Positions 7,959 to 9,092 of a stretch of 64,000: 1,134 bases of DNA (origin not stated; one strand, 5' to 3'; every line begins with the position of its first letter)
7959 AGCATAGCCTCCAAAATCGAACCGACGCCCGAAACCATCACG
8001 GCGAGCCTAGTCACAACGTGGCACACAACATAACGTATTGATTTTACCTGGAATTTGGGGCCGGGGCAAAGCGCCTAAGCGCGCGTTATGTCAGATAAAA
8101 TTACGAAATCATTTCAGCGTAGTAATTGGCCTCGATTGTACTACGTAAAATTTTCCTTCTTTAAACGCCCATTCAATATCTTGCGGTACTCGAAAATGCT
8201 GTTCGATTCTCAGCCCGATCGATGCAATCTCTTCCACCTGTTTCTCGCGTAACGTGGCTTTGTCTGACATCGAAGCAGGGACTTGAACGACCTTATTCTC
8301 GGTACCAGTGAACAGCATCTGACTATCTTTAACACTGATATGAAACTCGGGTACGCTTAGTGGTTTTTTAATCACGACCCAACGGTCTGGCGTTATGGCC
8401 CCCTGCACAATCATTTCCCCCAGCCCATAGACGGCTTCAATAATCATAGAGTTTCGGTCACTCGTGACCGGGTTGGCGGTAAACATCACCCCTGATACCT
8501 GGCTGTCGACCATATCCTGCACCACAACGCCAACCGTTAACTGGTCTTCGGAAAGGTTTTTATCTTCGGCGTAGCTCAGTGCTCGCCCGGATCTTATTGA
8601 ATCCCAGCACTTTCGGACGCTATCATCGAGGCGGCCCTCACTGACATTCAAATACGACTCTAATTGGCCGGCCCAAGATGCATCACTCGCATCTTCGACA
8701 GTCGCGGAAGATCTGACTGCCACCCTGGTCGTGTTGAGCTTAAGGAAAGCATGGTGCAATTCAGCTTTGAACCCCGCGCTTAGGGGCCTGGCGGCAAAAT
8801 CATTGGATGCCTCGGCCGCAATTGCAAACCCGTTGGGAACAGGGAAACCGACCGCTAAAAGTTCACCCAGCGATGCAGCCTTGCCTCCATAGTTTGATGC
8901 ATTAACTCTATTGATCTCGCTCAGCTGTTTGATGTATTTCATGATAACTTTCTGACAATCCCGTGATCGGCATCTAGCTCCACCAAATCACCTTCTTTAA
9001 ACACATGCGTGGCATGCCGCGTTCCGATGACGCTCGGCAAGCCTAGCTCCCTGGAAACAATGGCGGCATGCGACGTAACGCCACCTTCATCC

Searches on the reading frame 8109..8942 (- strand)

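Call 46: search_protein_families(library=pfam, proteins=[window:8109-8942:-], max_evalue=0.01)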
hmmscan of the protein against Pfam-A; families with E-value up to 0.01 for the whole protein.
window:8109-8942:- (277 aa): 1 family
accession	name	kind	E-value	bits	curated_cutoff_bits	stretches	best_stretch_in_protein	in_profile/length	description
PF01326.24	PPDK_N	-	6.7e-75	252.8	27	2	51-276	74-312/328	Pyruvate phosphate dikinase, AMP/ATP-binding domain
